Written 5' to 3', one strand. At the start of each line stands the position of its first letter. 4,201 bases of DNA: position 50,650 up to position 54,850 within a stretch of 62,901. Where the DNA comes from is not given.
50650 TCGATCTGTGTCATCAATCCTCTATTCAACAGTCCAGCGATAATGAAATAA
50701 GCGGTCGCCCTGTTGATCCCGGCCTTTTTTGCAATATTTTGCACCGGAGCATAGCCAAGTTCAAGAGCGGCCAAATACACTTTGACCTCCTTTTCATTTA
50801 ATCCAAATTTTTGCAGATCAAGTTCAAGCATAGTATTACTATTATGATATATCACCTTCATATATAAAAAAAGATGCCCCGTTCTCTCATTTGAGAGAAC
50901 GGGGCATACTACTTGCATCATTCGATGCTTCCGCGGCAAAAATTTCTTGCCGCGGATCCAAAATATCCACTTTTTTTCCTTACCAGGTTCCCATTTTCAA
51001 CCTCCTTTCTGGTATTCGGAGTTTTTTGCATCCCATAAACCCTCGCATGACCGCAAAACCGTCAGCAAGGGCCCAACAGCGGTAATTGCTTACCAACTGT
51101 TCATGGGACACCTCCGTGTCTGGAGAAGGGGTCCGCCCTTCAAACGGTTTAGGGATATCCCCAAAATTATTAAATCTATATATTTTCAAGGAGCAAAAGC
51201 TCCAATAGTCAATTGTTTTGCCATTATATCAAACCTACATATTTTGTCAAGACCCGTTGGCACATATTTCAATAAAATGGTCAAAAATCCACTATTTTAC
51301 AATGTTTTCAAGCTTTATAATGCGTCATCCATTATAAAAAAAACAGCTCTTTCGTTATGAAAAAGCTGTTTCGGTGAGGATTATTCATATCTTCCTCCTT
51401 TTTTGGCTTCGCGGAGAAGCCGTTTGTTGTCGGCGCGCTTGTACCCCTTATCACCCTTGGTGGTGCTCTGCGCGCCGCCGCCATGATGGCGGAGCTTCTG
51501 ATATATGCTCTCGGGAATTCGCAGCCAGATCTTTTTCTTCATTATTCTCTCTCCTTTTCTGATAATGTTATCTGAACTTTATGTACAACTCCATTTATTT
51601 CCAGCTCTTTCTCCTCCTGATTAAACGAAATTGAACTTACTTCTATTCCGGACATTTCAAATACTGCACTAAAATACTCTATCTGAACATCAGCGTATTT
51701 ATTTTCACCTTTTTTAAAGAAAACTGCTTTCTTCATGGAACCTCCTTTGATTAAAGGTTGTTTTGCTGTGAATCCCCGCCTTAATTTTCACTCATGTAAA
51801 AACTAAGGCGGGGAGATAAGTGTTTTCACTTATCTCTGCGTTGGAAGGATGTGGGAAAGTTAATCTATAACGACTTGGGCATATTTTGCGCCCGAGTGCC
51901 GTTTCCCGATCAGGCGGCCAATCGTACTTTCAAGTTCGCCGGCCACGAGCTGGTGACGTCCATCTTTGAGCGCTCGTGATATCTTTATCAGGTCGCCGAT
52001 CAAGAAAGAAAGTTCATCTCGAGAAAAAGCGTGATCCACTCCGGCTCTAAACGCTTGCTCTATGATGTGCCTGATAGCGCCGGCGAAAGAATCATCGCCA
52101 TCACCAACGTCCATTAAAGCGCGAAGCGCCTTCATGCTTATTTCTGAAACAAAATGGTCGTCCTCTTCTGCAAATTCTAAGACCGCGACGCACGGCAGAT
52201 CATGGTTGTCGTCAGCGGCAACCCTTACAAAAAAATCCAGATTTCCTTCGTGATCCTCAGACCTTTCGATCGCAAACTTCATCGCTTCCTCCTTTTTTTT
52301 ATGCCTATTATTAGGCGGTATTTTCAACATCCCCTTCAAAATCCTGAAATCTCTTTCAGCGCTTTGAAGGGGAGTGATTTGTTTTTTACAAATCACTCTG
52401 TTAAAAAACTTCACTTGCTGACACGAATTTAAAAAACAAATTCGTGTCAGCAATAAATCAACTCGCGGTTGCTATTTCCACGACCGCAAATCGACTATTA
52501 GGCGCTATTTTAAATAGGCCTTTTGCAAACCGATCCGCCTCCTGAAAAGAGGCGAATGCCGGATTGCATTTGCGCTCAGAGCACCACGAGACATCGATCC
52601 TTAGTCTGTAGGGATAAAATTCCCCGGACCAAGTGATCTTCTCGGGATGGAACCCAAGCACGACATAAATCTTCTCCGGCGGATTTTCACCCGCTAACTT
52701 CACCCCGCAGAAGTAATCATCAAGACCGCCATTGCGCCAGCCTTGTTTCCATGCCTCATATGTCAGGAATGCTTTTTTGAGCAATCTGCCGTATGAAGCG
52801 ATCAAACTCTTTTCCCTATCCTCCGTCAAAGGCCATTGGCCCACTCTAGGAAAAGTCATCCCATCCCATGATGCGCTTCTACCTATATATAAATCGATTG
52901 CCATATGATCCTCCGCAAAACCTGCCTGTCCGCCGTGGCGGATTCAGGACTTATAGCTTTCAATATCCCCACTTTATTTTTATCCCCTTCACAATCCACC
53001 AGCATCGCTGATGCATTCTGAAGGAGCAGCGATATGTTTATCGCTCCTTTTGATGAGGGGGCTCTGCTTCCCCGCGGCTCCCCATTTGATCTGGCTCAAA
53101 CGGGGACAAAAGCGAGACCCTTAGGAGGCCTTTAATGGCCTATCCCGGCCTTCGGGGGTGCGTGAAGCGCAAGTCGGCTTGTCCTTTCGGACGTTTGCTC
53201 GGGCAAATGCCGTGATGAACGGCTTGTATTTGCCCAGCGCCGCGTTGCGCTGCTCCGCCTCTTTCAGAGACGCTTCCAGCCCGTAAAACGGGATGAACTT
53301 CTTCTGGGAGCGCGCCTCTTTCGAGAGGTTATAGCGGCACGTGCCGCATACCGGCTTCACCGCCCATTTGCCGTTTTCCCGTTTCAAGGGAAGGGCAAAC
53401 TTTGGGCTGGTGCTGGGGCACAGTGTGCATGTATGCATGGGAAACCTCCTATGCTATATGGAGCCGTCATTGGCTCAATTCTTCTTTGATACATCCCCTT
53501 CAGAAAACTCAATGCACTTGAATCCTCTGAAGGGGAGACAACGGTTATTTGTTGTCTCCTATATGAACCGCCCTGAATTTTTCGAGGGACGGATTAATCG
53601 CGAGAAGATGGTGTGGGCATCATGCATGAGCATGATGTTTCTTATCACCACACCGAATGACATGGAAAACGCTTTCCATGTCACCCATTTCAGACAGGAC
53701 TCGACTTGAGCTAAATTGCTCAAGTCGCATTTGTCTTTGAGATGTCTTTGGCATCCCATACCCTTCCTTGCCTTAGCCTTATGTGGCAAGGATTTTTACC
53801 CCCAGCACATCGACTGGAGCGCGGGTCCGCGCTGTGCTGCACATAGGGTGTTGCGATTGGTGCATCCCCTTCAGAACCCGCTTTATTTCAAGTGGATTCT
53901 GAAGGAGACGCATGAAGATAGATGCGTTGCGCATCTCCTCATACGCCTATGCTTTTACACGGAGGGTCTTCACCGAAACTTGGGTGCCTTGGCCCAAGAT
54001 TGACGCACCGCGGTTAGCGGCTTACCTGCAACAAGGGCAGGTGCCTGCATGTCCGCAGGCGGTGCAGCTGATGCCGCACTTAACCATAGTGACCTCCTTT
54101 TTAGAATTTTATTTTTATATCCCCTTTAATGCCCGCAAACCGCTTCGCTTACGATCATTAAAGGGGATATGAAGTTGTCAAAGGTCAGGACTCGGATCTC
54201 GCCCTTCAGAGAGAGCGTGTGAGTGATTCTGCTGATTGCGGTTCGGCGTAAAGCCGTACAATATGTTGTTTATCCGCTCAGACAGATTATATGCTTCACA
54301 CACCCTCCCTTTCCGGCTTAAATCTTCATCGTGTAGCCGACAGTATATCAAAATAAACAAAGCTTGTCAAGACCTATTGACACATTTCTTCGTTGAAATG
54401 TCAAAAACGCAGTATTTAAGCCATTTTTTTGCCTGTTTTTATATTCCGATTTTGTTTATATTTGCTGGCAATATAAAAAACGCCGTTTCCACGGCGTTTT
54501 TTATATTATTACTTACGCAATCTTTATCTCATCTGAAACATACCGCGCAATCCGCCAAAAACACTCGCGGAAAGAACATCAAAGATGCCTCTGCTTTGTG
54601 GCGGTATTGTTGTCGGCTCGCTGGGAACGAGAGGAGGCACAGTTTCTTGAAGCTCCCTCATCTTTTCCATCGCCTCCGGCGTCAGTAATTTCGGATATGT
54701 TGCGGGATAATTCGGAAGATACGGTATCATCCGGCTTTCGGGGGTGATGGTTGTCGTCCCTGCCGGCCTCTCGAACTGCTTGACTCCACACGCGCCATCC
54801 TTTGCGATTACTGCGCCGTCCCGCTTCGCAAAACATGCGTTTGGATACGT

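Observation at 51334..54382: Cassette-array-like operon: a consensus promoter with palindromic operator drives seven small ORFs, each preceded by a conserved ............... hairpin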

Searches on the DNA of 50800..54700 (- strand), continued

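Call 67: search_with_rna_model(model_id=R1, sources=[L001, L002, L003, L004, L005, L006, L007, L008, L009, L010, L011, L012, L013, L014, L015, L016, L017, L018, L019, L020, L021, L022, L023, L024, L025, L026, L027, L028, L029, L030, L031, L032, L033, L034, L035, L036, L037, L038, L039, L040], max_evalue=0.001)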
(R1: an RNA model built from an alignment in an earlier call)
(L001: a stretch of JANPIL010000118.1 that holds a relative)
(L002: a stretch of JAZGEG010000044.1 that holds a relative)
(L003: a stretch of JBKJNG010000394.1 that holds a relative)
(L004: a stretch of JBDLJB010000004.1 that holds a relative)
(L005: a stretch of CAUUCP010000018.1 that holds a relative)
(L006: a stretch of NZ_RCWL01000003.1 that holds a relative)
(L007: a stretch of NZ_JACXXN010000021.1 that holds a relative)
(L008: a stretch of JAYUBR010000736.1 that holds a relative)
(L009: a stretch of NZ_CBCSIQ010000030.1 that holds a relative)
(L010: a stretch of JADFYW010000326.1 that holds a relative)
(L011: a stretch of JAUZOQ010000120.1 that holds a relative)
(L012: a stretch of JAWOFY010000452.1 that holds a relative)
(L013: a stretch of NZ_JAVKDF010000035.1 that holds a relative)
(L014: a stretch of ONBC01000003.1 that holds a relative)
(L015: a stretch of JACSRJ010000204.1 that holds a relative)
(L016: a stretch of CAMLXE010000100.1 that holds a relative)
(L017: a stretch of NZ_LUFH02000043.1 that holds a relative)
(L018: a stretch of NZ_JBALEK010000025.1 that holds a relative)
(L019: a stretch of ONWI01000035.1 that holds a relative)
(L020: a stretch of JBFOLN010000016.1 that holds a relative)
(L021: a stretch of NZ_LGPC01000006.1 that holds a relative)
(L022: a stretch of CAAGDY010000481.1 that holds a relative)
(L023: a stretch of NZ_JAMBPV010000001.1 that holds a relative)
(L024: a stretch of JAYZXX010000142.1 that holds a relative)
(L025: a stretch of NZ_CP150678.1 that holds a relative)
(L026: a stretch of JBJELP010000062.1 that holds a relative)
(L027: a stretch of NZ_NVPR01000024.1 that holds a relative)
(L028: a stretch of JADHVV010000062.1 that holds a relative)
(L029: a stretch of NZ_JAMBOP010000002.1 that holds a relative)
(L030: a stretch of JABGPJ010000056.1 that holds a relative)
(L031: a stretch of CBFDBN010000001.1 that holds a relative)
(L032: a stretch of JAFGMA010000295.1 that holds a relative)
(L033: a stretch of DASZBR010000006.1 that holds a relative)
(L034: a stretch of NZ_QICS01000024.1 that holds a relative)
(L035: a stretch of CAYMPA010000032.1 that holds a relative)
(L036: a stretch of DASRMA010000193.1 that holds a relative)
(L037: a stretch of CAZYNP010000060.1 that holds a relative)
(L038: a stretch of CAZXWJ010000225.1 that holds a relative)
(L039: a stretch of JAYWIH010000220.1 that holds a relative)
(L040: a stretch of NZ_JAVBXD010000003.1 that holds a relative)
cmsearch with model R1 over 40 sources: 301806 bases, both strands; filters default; matches with E-value up to 0.001: 13.
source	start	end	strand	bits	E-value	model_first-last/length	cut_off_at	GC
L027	6920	6968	+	29.6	2e-06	5-51/56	no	0.35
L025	6825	6883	+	28.9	3.4e-06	1-56/56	no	0.32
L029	1635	1686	-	28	6.5e-06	5-55/56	no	0.33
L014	240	295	-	27.4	1e-05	1-56/56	no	0.41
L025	6819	6877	-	25.9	3.3e-05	1-56/56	no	0.34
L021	7379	7437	+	25.7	3.7e-05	1-56/56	no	0.36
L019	1788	1831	+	25.3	5.3e-05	5-51/56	no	0.32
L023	1171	1229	-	25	6.4e-05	1-56/56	no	0.34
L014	250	295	+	23.2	0.00027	5-50/56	no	0.43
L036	6864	6915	-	23.2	0.00027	1-56/56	no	0.38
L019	1785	1826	-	22.8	0.00036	5-49/56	no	0.33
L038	1600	1664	+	22.6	0.00041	1-56/56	no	0.4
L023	1177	1235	+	22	0.00066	1-56/56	no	0.34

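Call 84: search_dna_similar(query=window:51334-54382:-, collection=phages, mode=distant, max_rows=10)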
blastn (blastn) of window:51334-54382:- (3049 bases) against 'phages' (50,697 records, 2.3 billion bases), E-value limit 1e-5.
No match.

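Call 85: search_dna_similar(query=window:51334-54382:-, collection=plasmids, mode=distant, max_rows=10)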
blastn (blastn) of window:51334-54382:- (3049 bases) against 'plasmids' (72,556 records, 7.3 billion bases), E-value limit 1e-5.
No match.

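Call 86: search_with_rna_model(model_id=R1, sources=[L060, L061, L062, L063, L064, L065, L066, L067, L068, L069, L070, L071, L072, L073, L074], max_evalue=0.001)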
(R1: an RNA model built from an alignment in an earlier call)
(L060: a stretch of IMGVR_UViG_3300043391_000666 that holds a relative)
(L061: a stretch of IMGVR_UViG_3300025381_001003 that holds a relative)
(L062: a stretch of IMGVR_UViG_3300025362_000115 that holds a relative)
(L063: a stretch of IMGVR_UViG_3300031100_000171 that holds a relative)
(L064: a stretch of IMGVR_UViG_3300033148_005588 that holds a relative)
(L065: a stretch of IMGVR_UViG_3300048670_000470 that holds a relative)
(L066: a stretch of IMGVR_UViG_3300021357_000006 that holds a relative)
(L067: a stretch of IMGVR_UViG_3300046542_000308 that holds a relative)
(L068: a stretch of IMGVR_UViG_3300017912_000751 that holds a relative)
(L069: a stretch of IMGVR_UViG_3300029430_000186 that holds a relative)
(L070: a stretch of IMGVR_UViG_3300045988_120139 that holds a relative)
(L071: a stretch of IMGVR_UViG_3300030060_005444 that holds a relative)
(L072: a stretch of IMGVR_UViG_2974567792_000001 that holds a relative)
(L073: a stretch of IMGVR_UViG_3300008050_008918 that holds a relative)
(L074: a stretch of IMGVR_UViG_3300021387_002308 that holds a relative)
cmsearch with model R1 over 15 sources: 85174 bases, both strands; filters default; matches with E-value up to 0.001: 0.
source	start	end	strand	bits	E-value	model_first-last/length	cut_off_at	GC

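Call 98: search_with_rna_model(model_id=R1, sources=[L075, L076], max_evalue=0.01)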
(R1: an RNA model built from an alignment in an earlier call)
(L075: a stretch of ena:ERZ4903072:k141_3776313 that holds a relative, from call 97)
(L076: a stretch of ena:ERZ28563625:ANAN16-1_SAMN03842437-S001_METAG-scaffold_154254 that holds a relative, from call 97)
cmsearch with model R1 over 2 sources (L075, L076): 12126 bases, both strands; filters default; matches with E-value up to 0.01: 10.
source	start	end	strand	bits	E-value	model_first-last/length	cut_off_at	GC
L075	2232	2288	+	39.8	3.3e-11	1-56/56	no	0.39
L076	2178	2234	+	39.8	3.3e-11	1-56/56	no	0.39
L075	1273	1330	+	38.6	8.2e-11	1-56/56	no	0.48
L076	1219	1276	+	38.6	8.2e-11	1-56/56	no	0.48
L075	2226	2282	-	26.4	9.2e-07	1-56/56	no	0.37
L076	2172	2228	-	26.4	9.2e-07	1-56/56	no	0.37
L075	1267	1324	-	25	2.6e-06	1-56/56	no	0.5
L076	1213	1270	-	25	2.6e-06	1-56/56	no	0.5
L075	206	277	-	19.2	0.00022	1-56/56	no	0.39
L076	152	223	-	19.2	0.00022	1-56/56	no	0.4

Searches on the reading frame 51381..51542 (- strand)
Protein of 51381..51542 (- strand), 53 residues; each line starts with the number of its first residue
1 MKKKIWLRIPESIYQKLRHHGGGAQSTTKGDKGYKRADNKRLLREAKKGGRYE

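Call 11: search_protein_families(library=pfam, max_evalue=0.1, proteins=[window:51381-51542:-])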
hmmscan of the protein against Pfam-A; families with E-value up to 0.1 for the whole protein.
window:51381-51542:- (53 aa): 0 families

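Call 12: search_protein_families(library=phrogs, max_evalue=0.1, proteins=[window:51381-51542:-])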
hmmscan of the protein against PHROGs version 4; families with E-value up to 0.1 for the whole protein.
window:51381-51542:- (53 aa): 0 families

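Call 42: search_protein_families(library=padloc, max_evalue=0.05, proteins=[window:51381-51542:-])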
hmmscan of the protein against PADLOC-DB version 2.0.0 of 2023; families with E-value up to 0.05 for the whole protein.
window:51381-51542:- (53 aa): 0 families

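Call 93: search_solved_structures(query=window:51381-51542:-, max_evalue=1)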
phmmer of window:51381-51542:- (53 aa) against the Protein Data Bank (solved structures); distinct sequences matched with E-value up to 1: 0.

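Call 96: find_homologous_proteins(query=window:51381-51542:-, max_evalue=0.1)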
Query window:51381-51542:- (53 aa): 5 proteins with E <= 0.1 among 6 candidates.
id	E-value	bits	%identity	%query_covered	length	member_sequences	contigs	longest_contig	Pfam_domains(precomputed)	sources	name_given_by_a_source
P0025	1.1e-27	111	100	100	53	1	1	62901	-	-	-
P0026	1.8e-18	83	78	96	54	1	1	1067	-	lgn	-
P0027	1.8e-17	79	78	94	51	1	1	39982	-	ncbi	-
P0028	2.7e-17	79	75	100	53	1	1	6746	-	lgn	-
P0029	5.5e-15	72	78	85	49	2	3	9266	-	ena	-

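Call 97: find_encoding_contigs(protein=P0029, flank=10000, max_places=4)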
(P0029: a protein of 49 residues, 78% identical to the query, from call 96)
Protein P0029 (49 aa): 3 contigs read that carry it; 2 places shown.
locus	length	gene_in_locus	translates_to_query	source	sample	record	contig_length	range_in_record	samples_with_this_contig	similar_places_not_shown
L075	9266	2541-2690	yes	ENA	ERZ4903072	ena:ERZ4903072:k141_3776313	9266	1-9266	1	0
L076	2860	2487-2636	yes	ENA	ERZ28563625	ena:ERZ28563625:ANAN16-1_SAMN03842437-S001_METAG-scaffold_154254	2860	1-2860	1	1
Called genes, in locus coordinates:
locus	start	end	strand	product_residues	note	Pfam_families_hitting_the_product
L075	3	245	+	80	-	?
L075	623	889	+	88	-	-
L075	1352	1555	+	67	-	-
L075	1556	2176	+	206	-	-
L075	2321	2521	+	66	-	-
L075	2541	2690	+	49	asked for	-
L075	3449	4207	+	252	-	PF01978:TrmB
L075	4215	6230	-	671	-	PF17757:UvrB_inter, PF27431:UvrB_3rd, PF00271:Helicase_C, PF12344:UvrB, PF02151:UVR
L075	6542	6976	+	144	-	-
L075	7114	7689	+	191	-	PF01330:RuvA_N, PF00633:HHH (faint), PF14520:HHH_5, PF07499:RuvA_C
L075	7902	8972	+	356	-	PF02388:FemAB, PF13480:Acetyltransf_6, PF02388:FemAB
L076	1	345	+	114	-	?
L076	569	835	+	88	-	-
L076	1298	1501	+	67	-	-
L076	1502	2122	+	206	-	-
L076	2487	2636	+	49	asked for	-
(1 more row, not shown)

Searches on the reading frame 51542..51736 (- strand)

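Call 11: search_protein_families(library=pfam, max_evalue=0.1, proteins=[window:51542-51736:-])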
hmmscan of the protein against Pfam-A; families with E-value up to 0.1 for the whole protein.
window:51542-51736:- (64 aa): 1 family
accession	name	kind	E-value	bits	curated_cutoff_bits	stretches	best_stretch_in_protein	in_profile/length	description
PF00079.25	Serpin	-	0.069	12.8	27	1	24-64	287-323/370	Serpin (serine protease inhibitor)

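Call 12: search_protein_families(library=phrogs, max_evalue=0.1, proteins=[window:51542-51736:-])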
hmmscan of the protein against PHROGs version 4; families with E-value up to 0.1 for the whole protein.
window:51542-51736:- (64 aa): 3 families
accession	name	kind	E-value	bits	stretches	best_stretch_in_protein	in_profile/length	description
phrog_11285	-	unknown function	0.044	14.9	1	7-49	44-81/92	-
phrog_341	-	tail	0.07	14.2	1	11-60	49-93/154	major tail protein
phrog_37770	-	unknown function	0.078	14.3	0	17-50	30-61/65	-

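Call 42: search_protein_families(library=padloc, max_evalue=0.05, proteins=[window:51542-51736:-])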
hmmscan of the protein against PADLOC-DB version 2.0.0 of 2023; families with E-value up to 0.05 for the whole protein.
window:51542-51736:- (64 aa): 0 families
